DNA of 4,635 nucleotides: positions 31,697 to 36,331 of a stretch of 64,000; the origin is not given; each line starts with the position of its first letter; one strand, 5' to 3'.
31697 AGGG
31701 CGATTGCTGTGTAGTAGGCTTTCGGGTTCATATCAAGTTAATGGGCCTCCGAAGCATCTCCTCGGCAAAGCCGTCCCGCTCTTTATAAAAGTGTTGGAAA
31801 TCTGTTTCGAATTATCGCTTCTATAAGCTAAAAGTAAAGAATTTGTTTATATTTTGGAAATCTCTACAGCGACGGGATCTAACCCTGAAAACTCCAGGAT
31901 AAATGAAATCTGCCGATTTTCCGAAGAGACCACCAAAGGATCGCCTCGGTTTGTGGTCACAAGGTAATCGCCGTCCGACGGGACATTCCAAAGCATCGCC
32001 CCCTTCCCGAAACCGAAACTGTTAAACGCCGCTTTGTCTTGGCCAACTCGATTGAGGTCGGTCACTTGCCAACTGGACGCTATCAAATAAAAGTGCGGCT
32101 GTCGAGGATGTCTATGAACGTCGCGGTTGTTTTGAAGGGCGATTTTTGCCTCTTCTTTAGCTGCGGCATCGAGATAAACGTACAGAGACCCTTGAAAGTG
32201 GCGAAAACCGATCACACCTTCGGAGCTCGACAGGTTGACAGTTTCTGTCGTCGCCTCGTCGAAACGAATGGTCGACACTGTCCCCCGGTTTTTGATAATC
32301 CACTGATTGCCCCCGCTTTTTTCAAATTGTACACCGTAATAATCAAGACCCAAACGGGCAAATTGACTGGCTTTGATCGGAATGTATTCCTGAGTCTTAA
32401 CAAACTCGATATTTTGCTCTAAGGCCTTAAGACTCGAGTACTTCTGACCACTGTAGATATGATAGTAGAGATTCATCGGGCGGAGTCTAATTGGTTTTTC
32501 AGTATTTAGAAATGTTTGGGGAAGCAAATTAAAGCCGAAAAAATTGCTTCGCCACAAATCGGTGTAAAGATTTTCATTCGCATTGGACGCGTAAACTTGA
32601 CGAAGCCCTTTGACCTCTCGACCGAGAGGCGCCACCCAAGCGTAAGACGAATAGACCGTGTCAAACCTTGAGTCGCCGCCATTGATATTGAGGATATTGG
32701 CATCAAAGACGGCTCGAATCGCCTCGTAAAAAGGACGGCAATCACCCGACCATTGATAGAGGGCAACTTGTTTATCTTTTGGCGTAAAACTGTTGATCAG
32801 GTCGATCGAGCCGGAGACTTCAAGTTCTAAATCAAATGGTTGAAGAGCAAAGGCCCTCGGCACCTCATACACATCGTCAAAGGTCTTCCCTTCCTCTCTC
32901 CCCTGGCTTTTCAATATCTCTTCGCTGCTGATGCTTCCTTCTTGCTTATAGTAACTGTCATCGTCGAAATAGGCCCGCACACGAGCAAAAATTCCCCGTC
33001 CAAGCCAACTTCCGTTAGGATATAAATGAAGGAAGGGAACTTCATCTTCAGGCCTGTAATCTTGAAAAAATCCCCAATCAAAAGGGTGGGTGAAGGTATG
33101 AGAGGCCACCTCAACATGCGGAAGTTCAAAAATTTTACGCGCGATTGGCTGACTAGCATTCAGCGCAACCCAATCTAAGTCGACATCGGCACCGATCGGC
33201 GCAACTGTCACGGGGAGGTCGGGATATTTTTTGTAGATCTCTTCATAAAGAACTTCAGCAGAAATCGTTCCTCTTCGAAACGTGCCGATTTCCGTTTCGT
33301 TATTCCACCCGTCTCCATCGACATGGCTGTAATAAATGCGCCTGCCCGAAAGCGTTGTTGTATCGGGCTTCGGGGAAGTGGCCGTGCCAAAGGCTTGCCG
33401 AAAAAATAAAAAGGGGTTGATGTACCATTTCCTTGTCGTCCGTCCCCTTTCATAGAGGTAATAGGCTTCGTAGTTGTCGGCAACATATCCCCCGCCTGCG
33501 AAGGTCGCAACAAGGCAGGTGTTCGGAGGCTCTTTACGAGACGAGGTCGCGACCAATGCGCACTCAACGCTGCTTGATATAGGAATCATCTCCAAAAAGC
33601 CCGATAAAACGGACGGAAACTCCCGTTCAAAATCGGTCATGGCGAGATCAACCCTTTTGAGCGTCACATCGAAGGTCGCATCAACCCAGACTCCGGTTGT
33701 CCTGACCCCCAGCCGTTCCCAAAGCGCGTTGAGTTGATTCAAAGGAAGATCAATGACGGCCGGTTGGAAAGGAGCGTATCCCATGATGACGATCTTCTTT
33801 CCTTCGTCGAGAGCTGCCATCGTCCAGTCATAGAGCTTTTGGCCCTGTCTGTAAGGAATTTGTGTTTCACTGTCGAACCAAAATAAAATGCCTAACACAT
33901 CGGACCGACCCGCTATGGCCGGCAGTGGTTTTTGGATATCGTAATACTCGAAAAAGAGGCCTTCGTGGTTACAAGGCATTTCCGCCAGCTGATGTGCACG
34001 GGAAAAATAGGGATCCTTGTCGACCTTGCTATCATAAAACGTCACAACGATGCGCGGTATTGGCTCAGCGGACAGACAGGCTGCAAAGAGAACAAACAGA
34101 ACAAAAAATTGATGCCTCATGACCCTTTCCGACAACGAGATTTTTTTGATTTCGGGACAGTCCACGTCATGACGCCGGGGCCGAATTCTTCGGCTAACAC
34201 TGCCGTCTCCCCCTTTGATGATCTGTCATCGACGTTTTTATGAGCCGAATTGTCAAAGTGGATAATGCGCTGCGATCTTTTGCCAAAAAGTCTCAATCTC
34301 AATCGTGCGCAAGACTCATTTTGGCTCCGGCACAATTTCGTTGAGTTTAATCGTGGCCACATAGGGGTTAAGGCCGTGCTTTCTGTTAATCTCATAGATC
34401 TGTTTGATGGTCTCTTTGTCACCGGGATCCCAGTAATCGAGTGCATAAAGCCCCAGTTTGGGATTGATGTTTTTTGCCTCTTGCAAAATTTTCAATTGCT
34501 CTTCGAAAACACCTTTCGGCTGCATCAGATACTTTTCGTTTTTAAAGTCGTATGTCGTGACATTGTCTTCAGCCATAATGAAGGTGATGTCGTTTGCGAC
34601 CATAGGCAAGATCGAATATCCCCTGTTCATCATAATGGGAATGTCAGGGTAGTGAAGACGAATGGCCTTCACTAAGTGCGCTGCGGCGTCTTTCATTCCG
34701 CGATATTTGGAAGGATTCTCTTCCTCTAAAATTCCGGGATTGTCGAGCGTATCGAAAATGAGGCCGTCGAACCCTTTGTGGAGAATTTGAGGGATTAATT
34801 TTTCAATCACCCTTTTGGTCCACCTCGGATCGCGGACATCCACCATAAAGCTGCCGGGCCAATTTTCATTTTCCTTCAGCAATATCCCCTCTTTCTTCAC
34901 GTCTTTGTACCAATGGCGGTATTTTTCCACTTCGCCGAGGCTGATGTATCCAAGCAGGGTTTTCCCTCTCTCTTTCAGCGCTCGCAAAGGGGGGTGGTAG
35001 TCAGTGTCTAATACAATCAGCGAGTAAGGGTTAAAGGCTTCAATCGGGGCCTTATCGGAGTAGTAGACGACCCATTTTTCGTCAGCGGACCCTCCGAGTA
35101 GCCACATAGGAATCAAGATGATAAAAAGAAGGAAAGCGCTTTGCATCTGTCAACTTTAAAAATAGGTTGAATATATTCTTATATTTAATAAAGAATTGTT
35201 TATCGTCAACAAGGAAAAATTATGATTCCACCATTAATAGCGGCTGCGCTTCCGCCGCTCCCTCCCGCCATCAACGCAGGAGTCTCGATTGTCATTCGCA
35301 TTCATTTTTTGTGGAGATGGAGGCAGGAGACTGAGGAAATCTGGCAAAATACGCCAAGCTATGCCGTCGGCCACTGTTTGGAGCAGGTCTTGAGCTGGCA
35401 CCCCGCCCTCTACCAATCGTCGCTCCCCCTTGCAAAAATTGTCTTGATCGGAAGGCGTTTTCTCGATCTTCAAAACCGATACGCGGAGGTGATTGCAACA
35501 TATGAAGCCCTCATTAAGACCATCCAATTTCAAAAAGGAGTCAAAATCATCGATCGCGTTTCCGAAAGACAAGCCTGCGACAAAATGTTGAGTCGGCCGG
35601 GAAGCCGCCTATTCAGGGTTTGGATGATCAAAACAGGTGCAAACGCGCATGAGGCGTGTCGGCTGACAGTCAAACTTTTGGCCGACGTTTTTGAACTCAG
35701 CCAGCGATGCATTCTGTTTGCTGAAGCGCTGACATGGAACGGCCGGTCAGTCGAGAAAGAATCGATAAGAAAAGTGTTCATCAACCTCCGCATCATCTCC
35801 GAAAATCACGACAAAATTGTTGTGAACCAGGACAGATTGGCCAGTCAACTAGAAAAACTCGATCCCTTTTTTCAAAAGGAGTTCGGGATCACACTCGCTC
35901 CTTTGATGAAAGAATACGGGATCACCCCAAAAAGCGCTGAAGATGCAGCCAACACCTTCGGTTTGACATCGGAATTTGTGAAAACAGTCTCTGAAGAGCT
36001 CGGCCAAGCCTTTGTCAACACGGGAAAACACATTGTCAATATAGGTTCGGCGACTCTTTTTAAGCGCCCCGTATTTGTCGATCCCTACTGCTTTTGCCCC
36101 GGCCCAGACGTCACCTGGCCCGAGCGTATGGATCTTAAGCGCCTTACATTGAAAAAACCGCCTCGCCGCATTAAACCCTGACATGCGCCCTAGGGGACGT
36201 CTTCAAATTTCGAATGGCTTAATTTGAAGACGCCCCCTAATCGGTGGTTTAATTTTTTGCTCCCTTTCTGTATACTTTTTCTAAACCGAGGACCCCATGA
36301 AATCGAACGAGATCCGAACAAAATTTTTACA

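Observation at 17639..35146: Pel-type exopolysaccharide biosynthesis and export locus in a chlamydial genome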

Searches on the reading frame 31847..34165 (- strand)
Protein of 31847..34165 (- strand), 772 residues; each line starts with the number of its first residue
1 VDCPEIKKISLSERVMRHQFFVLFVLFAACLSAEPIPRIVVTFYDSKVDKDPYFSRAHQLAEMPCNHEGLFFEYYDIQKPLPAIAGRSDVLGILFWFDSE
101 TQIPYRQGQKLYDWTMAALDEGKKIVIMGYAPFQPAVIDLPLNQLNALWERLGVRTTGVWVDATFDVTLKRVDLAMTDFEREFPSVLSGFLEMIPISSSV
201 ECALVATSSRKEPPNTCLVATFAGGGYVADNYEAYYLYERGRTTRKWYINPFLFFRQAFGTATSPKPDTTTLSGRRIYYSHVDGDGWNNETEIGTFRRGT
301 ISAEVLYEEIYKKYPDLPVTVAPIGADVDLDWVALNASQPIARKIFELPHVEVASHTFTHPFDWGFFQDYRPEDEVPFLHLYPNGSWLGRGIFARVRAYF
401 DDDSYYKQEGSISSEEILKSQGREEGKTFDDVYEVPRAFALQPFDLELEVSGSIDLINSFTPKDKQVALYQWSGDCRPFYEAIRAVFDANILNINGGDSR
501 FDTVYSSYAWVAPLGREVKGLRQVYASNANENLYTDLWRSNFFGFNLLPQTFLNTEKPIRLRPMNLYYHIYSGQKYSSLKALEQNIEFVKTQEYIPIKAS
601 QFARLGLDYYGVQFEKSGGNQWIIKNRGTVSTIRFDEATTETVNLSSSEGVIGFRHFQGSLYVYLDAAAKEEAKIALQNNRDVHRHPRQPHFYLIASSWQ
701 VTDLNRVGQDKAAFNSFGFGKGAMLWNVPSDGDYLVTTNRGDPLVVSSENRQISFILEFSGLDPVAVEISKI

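Call 3: search_protein_families(library=pfam, proteins=[window:31847-34165:-], max_evalue=0.01)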
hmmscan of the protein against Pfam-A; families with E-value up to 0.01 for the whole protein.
window:31847-34165:- (772 aa): 0 families

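Call 4: search_protein_families(library=ncbifam, proteins=[window:31847-34165:-], max_evalue=0.01)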
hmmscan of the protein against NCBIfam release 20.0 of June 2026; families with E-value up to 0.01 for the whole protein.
window:31847-34165:- (772 aa): 0 families

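Call 6: search_protein_families(library=pfam, proteins=[window:31847-34165:-], max_evalue=1)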
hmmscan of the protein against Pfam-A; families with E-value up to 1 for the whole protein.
window:31847-34165:- (772 aa): 1 family
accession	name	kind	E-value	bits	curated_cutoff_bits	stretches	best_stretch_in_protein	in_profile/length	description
PF23288.1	KOW6_SPT5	-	0.21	12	27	1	387-413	2-28/55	Transcription elongation factor SPT5, sixth KOW domain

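Call 12: search_solved_structures(query=window:31847-34165:-, max_evalue=1, show_alignments=2)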
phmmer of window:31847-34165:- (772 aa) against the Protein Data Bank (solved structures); distinct sequences matched with E-value up to 1: 1.
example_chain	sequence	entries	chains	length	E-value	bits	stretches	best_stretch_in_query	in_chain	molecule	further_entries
9cgy_A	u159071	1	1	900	7.7e-60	206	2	440-706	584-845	PelA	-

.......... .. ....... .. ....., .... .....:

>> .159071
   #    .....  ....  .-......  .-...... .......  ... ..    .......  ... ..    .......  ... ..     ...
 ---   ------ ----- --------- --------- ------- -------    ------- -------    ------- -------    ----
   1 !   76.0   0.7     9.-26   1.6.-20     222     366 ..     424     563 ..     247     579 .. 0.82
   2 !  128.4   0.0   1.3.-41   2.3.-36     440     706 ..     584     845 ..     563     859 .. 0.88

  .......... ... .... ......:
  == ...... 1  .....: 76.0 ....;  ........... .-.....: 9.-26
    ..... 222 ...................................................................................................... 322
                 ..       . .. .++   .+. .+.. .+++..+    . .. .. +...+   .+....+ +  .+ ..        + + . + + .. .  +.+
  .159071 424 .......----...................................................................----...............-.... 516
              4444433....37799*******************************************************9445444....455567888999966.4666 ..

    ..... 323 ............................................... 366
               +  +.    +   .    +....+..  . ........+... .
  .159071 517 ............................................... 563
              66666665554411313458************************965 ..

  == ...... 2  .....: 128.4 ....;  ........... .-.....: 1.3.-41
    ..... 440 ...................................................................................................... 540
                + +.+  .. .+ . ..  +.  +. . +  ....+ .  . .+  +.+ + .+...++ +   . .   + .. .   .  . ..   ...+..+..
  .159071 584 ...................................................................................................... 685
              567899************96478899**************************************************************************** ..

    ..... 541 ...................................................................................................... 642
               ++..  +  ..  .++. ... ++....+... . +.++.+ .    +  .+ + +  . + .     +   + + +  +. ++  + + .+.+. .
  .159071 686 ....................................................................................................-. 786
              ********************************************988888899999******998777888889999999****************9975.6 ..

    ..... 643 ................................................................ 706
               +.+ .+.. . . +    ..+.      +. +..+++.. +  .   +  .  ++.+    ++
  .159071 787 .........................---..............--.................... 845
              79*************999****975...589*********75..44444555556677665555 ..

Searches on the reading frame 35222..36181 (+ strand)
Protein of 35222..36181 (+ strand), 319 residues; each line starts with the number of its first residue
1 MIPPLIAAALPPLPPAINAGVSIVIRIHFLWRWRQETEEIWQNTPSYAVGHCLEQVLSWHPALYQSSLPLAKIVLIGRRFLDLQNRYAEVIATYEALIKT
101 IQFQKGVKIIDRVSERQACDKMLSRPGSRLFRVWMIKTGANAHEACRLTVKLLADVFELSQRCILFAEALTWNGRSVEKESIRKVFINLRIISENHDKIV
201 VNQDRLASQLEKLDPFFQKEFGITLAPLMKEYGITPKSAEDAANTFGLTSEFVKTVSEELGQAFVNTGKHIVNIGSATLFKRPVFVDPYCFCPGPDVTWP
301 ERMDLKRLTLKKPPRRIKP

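Call 6: search_protein_families(library=pfam, proteins=[window:35222-36181:+], max_evalue=1)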
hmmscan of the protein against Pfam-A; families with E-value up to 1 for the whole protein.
window:35222-36181:+ (319 aa): 0 families
